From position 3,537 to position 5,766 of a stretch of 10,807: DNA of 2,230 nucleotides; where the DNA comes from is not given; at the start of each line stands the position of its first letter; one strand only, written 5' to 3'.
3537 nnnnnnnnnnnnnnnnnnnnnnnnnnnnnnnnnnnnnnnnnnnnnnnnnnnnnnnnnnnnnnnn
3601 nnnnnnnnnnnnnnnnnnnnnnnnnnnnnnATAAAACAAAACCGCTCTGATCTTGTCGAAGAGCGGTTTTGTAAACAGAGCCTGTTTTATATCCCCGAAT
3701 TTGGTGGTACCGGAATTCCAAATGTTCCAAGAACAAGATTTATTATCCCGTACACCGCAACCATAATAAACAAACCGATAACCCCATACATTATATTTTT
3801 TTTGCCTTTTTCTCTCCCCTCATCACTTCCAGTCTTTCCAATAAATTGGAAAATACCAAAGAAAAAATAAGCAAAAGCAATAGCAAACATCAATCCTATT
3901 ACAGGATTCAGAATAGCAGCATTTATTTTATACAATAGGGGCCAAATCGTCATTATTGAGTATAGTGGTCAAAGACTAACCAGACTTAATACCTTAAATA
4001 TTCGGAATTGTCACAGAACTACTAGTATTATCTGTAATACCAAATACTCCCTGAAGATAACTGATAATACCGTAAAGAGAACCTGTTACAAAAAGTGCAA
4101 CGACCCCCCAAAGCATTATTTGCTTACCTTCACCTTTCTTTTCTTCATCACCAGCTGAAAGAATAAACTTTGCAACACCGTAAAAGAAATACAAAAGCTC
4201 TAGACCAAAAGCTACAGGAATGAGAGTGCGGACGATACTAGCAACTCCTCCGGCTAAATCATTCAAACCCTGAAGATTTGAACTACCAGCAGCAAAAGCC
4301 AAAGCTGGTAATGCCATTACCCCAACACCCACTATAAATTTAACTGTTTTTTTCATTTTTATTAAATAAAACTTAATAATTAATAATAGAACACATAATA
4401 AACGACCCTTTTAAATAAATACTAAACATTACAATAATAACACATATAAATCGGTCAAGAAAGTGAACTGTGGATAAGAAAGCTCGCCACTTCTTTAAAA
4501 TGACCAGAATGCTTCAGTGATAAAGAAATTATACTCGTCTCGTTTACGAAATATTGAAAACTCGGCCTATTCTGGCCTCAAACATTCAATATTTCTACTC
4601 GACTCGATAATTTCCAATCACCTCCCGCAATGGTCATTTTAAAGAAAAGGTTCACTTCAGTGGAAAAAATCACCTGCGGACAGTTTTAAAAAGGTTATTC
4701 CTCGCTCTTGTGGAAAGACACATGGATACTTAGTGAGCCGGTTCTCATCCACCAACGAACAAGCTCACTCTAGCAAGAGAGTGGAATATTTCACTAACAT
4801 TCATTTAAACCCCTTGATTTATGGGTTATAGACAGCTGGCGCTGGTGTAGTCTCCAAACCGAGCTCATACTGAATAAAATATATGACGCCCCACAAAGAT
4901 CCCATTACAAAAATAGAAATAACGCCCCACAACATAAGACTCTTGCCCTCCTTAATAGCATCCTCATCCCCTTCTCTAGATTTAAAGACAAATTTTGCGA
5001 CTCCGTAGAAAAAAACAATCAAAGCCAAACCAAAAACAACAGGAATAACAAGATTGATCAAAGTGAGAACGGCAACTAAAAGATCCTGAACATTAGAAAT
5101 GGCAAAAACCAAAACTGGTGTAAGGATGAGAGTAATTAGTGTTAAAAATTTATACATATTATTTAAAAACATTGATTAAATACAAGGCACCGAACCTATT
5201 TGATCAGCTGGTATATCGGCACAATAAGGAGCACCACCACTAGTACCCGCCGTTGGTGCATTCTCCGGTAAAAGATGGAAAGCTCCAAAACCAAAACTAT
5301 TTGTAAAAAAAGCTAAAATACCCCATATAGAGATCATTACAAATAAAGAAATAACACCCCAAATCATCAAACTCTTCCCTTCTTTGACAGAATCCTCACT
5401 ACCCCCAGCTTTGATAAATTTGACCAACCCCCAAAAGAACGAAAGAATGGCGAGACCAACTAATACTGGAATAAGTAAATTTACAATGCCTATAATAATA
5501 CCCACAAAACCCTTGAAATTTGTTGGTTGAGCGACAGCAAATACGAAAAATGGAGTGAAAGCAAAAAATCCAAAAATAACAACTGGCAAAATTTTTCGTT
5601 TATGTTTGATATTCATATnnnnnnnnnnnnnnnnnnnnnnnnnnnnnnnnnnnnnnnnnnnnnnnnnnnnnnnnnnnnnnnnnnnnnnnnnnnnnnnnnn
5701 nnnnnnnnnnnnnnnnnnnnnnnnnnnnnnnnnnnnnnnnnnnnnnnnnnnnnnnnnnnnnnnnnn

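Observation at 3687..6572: Tandem array of six divergent VirB2/TrbC-like small pilin paralogs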

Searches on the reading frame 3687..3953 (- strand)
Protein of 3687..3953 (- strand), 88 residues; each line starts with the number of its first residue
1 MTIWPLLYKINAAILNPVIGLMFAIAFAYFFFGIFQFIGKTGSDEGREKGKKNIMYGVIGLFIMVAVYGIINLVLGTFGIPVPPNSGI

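Call 3: search_protein_families(library=pfam, proteins=[window:3687-3953:-], max_evalue=1)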
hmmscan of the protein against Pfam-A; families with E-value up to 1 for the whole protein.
window:3687-3953:- (88 aa): 2 families
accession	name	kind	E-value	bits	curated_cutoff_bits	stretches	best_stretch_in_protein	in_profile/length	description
PF18895.5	T4SS_pilin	-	9.2e-09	35.7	26.6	1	12-74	10-71/71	Type IV secretion system pilin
PF14143.11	YrhC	-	0.00096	19.6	27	1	26-68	14-56/72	YrhC-like protein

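Call 60: search_protein_families(library=ncbifam, proteins=[window:3687-3953:-], max_evalue=0.01)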
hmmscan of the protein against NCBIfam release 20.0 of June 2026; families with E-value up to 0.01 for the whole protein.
window:3687-3953:- (88 aa): 1 family
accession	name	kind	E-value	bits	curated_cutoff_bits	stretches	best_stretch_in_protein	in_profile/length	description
NF045849.1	ICE_MMCAP2_0565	equivalog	4.9e-08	32.5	40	1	13-77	15-79/80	Mbov_0395 family pilin-like conjugal transfer protein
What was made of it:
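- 3687..3953 (-): Pilin paralog, class D (last). It is 88 aa with no signal peptide, a bare two-helix hairpin, and is the most conserved member. PF18895 at 35.7 bits (call 3) and NF045849 at 32.5 bits (call 60).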

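Call 75: search_protein_families(library=phrogs, proteins=[window:3687-3953:-], max_evalue=0.01)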
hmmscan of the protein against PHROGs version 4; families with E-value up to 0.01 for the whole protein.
window:3687-3953:- (88 aa): 0 families

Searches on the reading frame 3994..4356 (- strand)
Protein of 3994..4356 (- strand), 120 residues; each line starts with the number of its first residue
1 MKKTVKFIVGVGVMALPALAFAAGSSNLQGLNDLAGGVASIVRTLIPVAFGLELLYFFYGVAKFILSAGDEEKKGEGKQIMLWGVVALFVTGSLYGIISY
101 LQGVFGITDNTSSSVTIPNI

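Call 3: search_protein_families(library=pfam, proteins=[window:3994-4356:-], max_evalue=1)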
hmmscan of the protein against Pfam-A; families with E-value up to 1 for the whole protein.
window:3994-4356:- (120 aa): 1 family
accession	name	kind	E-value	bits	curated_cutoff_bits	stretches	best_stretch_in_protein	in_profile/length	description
PF18895.5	T4SS_pilin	-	3.1e-05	24.4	26.6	1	46-101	17-71/71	Type IV secretion system pilin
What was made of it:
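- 3994..4356 (-): Pilin paralog, class C3 (penultimate). It has a signal peptide and is the first gene after the internal regulatory region. PF18895 at 24.4 bits, E 3.1e-5, below the cut-off (call 3).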

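Call 60: search_protein_families(library=ncbifam, proteins=[window:3994-4356:-], max_evalue=0.01)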
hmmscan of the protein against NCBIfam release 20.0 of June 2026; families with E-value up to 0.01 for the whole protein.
window:3994-4356:- (120 aa): 0 families

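Call 75: search_protein_families(library=phrogs, proteins=[window:3994-4356:-], max_evalue=0.01)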
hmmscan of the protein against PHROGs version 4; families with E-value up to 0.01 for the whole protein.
window:3994-4356:- (120 aa): 0 families

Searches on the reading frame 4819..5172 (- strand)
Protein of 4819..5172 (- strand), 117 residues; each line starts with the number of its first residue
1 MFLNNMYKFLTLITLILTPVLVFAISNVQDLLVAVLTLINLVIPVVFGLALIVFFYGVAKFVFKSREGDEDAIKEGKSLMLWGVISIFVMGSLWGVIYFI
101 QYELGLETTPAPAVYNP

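Call 3: search_protein_families(library=pfam, proteins=[window:4819-5172:-], max_evalue=1)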
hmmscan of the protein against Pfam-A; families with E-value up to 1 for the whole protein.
window:4819-5172:- (117 aa): 4 families
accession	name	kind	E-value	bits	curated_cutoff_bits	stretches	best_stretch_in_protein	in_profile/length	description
PF18895.5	T4SS_pilin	-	8.7e-05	23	26.6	1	38-100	12-71/71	Type IV secretion system pilin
PF14715.11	FixP_N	-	0.21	11.8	24.9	1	73-103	12-42/48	N-terminal domain of cytochrome oxidase-cbb3, FixP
PF12725.13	DUF3810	-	0.24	11.2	28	1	41-99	27-84/311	Protein of unknown function (DUF3810)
PF08733.15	PalH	-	0.25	10.8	34.1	1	11-97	185-269/332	PalH/RIM21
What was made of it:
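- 4819..5172 (-): Pilin paralog, class C2. It has a signal peptide and is the fastest-evolving member. PF18895 at 23.0 bits, E 8.7e-5, below the cut-off (call 3).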

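Call 60: search_protein_families(library=ncbifam, proteins=[window:4819-5172:-], max_evalue=0.01)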
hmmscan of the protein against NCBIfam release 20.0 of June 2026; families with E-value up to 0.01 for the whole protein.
window:4819-5172:- (117 aa): 0 families

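Call 75: search_protein_families(library=phrogs, proteins=[window:4819-5172:-], max_evalue=0.01)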
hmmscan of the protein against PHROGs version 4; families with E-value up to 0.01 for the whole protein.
window:4819-5172:- (117 aa): 1 family
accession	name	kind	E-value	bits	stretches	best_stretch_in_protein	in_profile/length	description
phrog_3093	-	unknown function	0.0025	19.1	1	6-61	14-69/85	-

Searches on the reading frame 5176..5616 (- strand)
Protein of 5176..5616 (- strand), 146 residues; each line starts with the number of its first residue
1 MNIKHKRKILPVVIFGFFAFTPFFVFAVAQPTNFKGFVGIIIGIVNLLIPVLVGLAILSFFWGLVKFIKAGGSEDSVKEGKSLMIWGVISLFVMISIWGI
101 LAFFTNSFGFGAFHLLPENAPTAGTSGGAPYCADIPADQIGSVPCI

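Call 3: search_protein_families(library=pfam, proteins=[window:5176-5616:-], max_evalue=1)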
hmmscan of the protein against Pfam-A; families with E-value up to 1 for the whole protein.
window:5176-5616:- (146 aa): 2 families
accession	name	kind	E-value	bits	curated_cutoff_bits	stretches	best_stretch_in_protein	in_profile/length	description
PF18895.5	T4SS_pilin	-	3.1e-07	30.8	26.6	1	37-104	5-71/71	Type IV secretion system pilin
PF10337.15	ArAE_2_N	-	0.65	9.4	23.5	1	5-65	161-215/470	Putative ER transporter, 6TM, N-terminal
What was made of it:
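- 5176..5616 (-): Pilin paralog, class C1. It has a signal peptide and a C-terminal extension with a Cys pair (C132, C145). PF18895 at 30.8 bits (call 3).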

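Call 60: search_protein_families(library=ncbifam, proteins=[window:5176-5616:-], max_evalue=0.01)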
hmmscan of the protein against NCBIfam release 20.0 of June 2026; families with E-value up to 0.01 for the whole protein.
window:5176-5616:- (146 aa): 0 families

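Call 75: search_protein_families(library=phrogs, proteins=[window:5176-5616:-], max_evalue=0.01)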
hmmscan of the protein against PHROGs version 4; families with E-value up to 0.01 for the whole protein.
window:5176-5616:- (146 aa): 0 families
